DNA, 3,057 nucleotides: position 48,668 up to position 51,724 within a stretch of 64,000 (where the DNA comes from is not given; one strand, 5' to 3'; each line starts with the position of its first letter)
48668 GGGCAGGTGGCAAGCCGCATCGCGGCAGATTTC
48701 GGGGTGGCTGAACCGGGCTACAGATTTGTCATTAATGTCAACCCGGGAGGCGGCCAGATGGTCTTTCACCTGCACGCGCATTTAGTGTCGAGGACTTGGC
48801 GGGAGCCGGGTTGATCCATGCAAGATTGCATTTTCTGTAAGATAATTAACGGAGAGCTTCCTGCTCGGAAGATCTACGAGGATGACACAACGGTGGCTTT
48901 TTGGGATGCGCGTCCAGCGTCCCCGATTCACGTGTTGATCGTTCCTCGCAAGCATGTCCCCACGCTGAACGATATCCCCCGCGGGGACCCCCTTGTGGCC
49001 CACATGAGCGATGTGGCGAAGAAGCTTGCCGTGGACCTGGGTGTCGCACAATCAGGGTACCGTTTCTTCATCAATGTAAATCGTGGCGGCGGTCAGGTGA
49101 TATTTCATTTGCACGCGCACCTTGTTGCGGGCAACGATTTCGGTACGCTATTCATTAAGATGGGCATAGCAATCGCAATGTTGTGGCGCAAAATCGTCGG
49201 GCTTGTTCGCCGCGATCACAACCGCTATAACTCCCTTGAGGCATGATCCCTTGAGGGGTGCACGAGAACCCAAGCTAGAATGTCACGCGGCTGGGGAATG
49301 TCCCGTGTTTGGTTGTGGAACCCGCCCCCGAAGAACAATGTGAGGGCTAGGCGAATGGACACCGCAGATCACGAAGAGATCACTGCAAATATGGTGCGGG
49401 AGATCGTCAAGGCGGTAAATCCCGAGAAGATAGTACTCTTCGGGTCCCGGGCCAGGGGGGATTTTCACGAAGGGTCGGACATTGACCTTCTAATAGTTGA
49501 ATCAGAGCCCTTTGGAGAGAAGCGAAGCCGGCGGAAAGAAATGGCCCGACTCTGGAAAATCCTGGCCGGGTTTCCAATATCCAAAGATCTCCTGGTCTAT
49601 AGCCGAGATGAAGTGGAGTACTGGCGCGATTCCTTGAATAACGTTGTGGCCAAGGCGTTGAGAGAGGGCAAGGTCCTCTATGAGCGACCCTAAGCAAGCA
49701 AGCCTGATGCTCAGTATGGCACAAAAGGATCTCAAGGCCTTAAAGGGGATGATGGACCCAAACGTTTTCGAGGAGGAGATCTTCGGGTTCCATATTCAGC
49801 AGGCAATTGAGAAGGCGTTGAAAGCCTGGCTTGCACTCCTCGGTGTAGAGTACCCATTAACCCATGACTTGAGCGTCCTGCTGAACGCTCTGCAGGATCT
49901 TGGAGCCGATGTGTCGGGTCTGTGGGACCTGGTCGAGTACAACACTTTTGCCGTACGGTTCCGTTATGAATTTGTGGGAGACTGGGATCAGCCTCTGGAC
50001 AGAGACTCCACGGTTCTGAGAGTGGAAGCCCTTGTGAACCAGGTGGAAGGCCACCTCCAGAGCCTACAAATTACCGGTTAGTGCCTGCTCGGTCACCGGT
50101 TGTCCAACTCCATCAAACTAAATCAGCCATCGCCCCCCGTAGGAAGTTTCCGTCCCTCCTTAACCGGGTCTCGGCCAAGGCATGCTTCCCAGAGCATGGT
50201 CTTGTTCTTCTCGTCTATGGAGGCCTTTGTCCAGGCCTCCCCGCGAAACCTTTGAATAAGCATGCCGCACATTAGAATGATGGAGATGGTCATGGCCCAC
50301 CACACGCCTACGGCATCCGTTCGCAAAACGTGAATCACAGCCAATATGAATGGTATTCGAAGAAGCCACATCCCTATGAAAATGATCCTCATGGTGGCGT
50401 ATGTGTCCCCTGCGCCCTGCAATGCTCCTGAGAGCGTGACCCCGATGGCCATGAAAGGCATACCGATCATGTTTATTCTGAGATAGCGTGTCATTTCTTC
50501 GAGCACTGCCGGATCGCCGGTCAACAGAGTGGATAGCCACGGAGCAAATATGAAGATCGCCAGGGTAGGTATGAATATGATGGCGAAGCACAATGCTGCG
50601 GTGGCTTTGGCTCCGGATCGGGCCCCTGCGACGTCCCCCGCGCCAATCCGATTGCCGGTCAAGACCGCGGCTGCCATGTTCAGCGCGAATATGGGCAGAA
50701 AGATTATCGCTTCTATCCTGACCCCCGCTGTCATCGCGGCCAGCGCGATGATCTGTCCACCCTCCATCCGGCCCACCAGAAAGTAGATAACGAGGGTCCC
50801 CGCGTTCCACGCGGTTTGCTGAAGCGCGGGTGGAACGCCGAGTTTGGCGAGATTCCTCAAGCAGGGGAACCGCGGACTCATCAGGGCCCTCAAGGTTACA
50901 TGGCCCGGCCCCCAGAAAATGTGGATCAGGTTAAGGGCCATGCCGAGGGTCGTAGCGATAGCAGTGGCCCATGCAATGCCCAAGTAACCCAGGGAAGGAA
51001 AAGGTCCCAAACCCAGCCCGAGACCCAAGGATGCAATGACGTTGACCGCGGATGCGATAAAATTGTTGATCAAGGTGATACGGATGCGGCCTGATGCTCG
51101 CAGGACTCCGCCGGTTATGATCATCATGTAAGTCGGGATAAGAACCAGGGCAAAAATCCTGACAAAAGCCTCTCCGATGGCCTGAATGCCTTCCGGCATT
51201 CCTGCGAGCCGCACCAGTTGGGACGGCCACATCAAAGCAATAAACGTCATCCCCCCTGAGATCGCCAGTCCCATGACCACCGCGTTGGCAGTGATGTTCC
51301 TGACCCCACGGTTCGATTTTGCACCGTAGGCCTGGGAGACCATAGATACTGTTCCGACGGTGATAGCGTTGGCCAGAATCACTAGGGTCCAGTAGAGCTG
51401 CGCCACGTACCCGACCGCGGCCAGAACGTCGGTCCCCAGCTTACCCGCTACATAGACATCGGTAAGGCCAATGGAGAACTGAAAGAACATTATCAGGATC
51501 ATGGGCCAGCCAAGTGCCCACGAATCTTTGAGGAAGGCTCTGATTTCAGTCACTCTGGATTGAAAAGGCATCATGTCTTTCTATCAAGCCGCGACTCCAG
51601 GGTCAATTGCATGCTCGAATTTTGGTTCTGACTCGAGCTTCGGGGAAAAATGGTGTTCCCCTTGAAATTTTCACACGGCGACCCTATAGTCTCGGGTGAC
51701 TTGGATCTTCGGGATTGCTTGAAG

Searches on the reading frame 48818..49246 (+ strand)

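Call 81: search_protein_families(library=pfam, proteins=[window:48818-49246:+], max_evalue=0.01)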
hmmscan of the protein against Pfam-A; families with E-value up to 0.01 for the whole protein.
window:48818-49246:+ (142 aa): 2 families
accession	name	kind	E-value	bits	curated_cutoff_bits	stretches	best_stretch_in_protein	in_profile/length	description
PF01230.28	HIT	-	1.8e-24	86.7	21.5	1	12-106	2-96/98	HIT domain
PF11969.13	DcpS_C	-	3e-20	73.2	24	1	4-104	2-101/114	Scavenger mRNA decapping enzyme C-term binding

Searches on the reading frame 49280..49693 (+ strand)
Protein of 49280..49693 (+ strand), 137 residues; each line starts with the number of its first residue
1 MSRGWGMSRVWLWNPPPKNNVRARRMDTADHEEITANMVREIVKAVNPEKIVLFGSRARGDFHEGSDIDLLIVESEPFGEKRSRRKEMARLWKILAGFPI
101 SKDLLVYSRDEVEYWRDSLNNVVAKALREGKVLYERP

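Call 81: search_protein_families(library=pfam, proteins=[window:49280-49693:+], max_evalue=0.01)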
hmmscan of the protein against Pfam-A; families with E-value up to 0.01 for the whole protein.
window:49280-49693:+ (137 aa): 5 families
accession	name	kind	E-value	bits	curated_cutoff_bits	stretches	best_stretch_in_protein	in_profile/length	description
PF01909.29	NTP_transf_2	-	4.6e-13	49.8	21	1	39-94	4-63/93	Nucleotidyltransferase domain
PF18765.7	Polbeta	-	4.1e-11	43.3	26.9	1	42-136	6-90/93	Polymerase beta, Nucleotidyltransferase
PF22600.2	MTPAP-like_central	-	0.0006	20.3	27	1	37-95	27-87/139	Poly(A) RNA polymerase, mitochondrial-like, central palm domain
PF14792.12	DNA_pol_B_palm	-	0.0059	17.3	25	1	34-106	9-81/113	DNA polymerase beta palm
PF20697.3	NTase-conflict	-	0.0076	16.2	24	1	36-94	3-65/259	Pol beta superfamily nucleotidyltransferase in conflict systems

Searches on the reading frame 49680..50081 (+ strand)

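Call 81: search_protein_families(library=pfam, proteins=[window:49680-50081:+], max_evalue=0.01)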
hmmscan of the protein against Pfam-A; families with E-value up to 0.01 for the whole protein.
window:49680-50081:+ (133 aa): 1 family
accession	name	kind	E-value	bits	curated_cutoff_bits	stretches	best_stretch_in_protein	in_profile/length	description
PF05168.19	HEPN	-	2.2e-13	50.8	22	1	9-104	3-96/117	HEPN domain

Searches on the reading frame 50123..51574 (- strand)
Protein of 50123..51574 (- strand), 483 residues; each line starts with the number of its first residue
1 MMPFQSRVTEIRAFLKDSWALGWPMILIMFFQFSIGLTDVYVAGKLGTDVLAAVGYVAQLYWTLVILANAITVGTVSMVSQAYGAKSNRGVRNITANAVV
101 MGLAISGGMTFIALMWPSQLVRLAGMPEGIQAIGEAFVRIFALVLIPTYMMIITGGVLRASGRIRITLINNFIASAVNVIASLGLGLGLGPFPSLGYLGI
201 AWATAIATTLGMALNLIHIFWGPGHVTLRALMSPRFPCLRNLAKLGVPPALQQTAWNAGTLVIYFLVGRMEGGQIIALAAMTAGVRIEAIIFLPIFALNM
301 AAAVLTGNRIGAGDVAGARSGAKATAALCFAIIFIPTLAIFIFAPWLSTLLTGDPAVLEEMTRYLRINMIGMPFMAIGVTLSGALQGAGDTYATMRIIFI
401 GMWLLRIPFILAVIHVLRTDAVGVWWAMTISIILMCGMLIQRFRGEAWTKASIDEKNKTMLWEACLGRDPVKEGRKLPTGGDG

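Call 69: search_protein_families(library=pfam, proteins=[window:50123-51574:-])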
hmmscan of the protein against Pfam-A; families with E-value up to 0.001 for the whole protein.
window:50123-51574:- (483 aa): 1 family
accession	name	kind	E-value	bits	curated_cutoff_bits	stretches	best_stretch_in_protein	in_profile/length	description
PF01554.23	MatE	-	2e-49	167.8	24.9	2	250-409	3-158/161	MatE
